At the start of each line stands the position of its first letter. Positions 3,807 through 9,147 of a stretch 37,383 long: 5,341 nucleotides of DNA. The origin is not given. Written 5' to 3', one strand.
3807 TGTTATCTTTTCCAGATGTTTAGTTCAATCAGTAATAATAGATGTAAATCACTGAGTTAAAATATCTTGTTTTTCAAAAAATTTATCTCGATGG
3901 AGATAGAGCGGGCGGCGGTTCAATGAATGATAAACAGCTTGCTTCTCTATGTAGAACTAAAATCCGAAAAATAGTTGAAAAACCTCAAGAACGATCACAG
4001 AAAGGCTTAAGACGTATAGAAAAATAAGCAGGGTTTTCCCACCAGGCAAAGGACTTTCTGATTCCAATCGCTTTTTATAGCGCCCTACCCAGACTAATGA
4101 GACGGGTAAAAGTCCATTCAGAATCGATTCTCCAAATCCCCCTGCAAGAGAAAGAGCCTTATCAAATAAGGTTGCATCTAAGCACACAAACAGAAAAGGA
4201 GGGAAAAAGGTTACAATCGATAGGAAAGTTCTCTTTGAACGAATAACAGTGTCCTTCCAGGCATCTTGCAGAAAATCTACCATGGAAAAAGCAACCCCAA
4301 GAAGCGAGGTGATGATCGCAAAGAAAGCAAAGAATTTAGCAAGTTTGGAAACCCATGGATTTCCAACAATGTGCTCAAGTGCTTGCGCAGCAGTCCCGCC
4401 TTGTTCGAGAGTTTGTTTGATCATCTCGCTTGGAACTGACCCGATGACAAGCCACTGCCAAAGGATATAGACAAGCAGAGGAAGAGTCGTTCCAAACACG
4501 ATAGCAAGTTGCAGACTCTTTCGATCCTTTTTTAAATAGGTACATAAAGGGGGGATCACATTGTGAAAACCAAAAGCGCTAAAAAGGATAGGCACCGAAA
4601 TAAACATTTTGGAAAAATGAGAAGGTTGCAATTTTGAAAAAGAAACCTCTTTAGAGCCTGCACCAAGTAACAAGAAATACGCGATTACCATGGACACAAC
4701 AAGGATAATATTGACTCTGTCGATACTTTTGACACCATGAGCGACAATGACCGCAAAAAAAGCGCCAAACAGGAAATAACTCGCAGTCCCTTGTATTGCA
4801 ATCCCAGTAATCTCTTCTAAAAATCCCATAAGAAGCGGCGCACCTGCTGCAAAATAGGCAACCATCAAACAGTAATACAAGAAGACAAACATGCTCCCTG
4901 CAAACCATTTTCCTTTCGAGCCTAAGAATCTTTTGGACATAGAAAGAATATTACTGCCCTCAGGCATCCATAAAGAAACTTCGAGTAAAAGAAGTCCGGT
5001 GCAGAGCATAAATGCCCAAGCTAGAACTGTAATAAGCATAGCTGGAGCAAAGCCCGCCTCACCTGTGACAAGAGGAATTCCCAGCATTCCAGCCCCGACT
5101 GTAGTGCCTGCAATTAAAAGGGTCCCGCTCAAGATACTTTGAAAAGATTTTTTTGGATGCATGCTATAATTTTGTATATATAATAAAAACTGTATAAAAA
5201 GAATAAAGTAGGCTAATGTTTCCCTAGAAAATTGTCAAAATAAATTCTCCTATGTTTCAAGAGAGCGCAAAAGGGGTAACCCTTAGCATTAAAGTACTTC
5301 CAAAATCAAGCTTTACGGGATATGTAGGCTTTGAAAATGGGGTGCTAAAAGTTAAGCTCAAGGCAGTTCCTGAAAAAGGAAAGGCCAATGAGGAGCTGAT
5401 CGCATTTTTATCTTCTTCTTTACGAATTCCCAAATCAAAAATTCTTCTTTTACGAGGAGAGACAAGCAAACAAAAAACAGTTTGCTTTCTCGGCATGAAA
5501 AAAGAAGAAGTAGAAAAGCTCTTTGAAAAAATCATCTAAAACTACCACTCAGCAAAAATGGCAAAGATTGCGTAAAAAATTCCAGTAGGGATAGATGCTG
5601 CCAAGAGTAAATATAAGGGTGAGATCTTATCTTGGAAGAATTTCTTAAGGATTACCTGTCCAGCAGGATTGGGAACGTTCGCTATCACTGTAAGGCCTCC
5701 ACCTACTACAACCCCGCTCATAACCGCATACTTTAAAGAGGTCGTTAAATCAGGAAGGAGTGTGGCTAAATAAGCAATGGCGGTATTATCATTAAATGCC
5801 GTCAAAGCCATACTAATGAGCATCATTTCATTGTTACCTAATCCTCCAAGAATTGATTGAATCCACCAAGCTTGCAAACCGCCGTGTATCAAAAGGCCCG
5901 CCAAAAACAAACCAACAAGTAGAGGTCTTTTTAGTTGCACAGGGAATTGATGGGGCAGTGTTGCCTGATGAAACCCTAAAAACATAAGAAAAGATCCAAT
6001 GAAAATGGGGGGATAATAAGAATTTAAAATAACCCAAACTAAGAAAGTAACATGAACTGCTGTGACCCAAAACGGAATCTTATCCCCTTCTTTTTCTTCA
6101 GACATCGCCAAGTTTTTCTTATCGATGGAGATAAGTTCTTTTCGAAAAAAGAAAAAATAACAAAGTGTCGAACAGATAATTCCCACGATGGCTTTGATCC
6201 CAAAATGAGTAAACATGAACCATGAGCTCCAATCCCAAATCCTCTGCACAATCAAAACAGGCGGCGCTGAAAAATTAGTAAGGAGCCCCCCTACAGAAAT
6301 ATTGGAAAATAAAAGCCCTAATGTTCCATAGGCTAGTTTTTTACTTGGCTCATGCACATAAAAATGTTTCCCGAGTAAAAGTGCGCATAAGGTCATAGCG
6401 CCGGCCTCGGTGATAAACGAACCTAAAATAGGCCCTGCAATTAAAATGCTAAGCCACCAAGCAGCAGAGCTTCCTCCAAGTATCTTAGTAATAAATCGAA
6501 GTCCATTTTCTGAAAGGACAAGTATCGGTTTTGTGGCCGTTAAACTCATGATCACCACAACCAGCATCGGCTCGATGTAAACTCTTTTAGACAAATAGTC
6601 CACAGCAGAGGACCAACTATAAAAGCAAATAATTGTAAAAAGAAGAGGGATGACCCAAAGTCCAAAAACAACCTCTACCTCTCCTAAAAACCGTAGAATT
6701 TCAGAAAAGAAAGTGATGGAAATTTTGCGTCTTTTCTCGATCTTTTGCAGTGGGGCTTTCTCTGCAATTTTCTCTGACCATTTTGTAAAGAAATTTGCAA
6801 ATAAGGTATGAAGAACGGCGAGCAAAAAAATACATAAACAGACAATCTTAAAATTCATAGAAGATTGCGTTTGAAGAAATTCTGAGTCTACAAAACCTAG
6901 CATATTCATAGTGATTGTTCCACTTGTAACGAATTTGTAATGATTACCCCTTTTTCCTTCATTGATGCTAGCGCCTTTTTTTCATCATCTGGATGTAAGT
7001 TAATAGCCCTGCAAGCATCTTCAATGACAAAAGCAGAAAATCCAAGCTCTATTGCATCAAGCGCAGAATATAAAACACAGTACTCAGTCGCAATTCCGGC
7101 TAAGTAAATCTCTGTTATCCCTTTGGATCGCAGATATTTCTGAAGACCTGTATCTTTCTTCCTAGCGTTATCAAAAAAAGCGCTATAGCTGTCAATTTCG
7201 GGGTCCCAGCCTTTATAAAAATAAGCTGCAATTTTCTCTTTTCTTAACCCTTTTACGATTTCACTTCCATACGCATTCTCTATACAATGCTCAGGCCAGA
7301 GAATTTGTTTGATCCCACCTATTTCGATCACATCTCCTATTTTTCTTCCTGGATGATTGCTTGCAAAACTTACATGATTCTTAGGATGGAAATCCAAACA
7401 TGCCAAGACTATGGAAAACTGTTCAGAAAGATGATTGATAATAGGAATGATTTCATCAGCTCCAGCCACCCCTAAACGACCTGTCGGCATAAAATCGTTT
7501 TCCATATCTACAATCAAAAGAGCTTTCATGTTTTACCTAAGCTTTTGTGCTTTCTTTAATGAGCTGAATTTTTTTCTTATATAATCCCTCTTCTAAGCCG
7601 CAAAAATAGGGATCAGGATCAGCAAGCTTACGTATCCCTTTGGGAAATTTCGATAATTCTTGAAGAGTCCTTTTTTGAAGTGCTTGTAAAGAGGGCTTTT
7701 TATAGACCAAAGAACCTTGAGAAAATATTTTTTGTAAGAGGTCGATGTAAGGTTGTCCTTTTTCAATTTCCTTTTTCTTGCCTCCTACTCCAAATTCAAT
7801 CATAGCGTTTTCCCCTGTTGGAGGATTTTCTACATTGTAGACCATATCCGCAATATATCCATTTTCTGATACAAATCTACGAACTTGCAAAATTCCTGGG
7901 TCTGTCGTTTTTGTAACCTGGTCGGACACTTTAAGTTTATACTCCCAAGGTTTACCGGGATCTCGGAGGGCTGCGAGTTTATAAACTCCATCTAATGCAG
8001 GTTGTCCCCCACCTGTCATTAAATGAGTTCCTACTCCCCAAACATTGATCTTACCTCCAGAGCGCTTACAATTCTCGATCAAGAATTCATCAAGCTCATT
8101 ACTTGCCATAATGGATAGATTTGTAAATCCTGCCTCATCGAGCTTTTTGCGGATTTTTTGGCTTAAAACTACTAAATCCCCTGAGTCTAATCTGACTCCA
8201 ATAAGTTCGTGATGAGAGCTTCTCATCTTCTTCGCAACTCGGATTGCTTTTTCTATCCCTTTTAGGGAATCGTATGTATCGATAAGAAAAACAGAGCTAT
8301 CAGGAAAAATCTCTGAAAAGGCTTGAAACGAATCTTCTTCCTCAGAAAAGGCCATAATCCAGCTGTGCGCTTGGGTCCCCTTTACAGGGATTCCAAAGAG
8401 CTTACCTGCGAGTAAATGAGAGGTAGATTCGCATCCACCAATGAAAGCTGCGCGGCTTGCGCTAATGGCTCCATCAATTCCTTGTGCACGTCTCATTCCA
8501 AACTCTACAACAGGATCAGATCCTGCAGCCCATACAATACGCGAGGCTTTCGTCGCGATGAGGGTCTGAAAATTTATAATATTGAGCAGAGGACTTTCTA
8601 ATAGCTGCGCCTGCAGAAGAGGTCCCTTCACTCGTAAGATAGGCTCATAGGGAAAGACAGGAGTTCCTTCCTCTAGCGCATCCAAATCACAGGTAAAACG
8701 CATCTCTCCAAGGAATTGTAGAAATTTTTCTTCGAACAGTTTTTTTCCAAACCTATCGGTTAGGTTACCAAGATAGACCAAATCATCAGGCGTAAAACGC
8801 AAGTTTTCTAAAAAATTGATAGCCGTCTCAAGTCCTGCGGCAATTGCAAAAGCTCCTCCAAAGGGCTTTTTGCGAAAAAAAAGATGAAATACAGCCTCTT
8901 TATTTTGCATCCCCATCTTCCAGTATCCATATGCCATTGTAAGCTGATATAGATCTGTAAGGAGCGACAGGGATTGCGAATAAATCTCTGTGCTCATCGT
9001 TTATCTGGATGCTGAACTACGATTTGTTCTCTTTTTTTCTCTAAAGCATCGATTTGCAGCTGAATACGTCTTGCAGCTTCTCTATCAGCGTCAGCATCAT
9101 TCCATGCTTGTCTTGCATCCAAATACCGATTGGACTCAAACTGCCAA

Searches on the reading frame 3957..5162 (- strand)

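Call 47: search_protein_families(library=pfam, proteins=[window:3957-5162:-], max_evalue=0.00001)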
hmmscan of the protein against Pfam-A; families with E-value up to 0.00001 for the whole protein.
window:3957-5162:- (401 aa): 4 families
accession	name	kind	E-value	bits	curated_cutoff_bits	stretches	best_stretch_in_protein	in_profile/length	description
PF03222.19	Trp_Tyr_perm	-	1.2e-92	311.5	22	1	8-390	3-390/393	Tryptophan/tyrosine permease family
PF13520.12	AA_permease_2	-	1.9e-16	60.5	27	1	11-392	4-403/427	Amino acid permease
PF01490.24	Aa_trans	-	2.7e-08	33.3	25.6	1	9-234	4-245/410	Transmembrane amino acid transporter protein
PF00324.27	AA_permease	-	8.7e-08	31.7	24.6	1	19-295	8-301/470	Amino acid permease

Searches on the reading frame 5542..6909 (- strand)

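Call 47: search_protein_families(library=pfam, proteins=[window:5542-6909:-], max_evalue=0.00001)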
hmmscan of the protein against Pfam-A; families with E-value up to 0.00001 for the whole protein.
window:5542-6909:- (455 aa): 1 family
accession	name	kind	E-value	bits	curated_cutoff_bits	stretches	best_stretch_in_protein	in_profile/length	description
PF07399.17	Na_H_antiport_3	-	1.6e-152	508.7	25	1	20-452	2-419/419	Putative Na+/H+ antiporter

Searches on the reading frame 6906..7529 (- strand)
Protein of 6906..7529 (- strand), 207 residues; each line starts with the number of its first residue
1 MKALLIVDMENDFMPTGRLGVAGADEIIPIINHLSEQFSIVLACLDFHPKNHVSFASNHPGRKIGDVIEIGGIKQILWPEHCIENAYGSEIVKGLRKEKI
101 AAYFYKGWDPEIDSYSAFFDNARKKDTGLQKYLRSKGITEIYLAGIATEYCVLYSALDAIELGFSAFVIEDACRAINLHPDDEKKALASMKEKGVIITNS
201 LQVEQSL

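Call 47: search_protein_families(library=pfam, proteins=[window:6906-7529:-], max_evalue=0.00001)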
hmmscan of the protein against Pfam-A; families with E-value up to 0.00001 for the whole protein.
window:6906-7529:- (207 aa): 1 family
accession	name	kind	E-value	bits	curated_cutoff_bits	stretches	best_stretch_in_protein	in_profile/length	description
PF00857.26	Isochorismatase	-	1.6e-27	97.1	27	1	3-199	2-172/175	Isochorismatase domain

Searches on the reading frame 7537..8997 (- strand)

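Call 47: search_protein_families(library=pfam, proteins=[window:7537-8997:-], max_evalue=0.00001)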
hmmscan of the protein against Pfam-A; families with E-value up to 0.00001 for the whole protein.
window:7537-8997:- (486 aa): 4 families
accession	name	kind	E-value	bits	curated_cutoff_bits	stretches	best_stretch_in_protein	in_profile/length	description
PF17767.7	NAPRTase_N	-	8.6e-39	133.2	32.6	1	12-142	1-125/125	Nicotinate phosphoribosyltransferase (NAPRTase) N-terminal domain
PF17956.6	NAPRTase_C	-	3e-12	47.4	23.3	1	372-476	4-111/111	Nicotinate phosphoribosyltransferase C-terminal domain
PF02749.22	QRPTase_N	-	1.6e-07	31.9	27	0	96-142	36-79/82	Quinolinate phosphoribosyl transferase, N-terminal domain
PF04095.22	NAPRTase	-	2.1e-06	28.1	20.8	1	164-329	4-181/239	Nicotinate phosphoribosyltransferase (NAPRTase) family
